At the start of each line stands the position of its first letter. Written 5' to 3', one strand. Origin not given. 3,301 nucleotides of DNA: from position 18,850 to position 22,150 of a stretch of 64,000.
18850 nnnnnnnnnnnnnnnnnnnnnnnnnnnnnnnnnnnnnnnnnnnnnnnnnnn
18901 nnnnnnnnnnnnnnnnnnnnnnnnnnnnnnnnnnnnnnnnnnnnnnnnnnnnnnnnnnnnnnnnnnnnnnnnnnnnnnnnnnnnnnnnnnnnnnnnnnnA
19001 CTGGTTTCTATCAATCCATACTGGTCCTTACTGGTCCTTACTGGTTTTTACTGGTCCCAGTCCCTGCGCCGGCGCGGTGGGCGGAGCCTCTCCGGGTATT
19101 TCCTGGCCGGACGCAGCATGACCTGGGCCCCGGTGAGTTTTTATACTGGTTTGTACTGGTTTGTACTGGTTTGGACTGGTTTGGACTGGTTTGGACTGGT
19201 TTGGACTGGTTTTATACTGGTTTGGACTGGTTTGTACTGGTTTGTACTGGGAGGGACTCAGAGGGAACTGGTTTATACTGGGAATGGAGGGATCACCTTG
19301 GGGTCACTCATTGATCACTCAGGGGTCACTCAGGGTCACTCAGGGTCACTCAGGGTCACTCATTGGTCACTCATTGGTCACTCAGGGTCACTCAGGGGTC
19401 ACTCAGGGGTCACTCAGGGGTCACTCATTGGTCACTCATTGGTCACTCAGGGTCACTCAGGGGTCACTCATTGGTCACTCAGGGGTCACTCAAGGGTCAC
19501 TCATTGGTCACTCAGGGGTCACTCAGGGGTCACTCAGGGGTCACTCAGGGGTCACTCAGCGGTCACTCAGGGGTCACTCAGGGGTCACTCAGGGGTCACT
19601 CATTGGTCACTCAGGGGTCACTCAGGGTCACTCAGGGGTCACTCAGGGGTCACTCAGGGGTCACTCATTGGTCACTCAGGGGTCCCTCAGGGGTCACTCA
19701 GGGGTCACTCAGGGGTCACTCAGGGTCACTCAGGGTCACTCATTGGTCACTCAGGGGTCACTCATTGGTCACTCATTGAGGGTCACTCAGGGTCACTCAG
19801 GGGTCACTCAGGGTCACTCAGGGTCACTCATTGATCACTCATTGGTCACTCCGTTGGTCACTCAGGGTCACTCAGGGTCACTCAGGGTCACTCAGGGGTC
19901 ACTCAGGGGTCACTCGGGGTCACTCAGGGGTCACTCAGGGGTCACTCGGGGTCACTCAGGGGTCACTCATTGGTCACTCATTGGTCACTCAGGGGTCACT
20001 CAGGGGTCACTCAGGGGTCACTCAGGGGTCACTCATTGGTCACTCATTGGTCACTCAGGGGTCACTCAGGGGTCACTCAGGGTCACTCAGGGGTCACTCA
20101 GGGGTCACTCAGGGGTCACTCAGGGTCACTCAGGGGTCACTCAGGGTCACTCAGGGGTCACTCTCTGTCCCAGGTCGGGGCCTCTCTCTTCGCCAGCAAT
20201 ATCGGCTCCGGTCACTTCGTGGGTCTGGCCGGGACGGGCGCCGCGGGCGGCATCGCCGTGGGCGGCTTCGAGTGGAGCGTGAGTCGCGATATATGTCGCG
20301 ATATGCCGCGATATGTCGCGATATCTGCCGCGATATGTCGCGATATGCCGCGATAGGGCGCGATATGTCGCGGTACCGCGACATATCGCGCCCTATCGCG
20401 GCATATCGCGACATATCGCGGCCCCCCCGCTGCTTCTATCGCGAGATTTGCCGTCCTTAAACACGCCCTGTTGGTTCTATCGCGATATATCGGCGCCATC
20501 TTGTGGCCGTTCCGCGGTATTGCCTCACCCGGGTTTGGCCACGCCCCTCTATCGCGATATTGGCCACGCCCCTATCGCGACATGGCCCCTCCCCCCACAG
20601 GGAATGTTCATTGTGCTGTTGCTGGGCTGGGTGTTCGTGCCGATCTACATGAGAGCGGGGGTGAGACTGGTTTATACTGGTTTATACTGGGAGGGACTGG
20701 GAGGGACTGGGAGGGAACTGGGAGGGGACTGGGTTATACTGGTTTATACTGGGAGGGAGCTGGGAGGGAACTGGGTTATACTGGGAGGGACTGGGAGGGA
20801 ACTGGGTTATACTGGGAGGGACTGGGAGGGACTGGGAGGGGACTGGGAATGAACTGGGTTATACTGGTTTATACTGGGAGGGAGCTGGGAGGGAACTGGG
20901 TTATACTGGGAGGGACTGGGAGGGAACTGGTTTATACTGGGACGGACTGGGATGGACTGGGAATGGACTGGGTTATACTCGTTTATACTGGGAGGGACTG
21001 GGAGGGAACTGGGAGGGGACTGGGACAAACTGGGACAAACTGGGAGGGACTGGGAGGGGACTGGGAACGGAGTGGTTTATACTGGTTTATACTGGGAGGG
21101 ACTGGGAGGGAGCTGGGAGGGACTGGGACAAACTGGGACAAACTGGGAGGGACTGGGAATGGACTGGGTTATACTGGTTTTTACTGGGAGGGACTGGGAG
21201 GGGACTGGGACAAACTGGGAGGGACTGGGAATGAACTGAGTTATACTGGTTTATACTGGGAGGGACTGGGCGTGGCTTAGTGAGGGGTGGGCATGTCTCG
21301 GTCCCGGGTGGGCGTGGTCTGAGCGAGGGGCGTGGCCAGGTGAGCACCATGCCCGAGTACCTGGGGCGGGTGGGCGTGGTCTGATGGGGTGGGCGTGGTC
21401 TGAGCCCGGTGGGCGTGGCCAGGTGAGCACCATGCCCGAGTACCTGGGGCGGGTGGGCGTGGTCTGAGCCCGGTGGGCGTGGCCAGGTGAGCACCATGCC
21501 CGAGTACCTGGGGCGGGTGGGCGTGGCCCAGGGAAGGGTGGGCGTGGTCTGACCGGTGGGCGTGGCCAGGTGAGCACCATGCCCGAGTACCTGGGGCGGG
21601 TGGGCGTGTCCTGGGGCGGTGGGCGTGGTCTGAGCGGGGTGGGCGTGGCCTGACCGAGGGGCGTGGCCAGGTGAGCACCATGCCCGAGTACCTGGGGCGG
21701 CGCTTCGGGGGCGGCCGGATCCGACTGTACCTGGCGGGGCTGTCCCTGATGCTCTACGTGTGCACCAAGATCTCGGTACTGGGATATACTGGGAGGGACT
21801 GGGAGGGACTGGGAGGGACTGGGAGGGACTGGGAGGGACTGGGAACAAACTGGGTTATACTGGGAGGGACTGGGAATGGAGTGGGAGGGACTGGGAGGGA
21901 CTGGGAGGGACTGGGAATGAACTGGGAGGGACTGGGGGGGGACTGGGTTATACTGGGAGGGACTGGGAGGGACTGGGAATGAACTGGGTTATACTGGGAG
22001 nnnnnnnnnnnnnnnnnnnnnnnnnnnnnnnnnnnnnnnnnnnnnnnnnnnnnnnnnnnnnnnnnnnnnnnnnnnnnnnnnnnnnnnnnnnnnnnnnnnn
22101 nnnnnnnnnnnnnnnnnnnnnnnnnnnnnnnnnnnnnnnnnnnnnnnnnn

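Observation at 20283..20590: CpG-rich perfect palindrome of ZBED1/hDREF-type motifs (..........) inside SLC5A2 intron 3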

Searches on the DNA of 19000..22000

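Call 40: search_rna_families(source=window, start=19000, end=22000, threshold=evalue, max_evalue=1)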
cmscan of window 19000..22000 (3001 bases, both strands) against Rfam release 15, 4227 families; matches with E-value up to 1: 8.
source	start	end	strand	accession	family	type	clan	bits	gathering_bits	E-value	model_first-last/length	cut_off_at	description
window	20341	20408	-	RF00877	mir-592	Gene; miRNA;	-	40.4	67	8.1e-07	1-88/88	no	mir-592 microRNA precursor family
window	20336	20415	+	RF03552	mir-43_2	Gene; miRNA;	-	38.5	90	1.2e-06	1-78/78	no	mir-43_2 microRNA precursor family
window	20344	20405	-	RF03929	mir-6579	Gene; miRNA;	-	37.1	47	0.00014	1-68/68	no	mir-6579 microRNA precursor family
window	20344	20405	+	RF00877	mir-592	Gene; miRNA;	-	33.6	67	8.1e-05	1-88/88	no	mir-592 microRNA precursor family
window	20336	20413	+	RF00795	mir-43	Gene; miRNA;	-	32.6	54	0.00088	1-87/87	no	mir-43 microRNA precursor family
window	20344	20403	-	RF03552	mir-43_2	Gene; miRNA;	-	26.3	90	0.006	1-78/78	no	mir-43_2 microRNA precursor family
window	20286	20429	-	RF02647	Cis52_sRNA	Gene; sRNA;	-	23.7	56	0.097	1-179/179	no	Ruegeria cis52 sRNA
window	20285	20422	+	RF02819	V_AS7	Gene; antisense;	-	19.4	90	1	1-169/169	no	Vibrio RNA AS7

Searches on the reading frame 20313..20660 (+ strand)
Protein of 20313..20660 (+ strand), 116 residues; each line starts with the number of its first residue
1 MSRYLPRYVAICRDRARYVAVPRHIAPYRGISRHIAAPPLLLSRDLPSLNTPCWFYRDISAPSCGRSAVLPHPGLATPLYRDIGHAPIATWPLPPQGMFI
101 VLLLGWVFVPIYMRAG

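Call 39: find_homologous_proteins(query=window:20313-20660:+, max_evalue=10)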
Query seq(116 aa): 8 candidates shared short words with the query, none scored E <= 10.
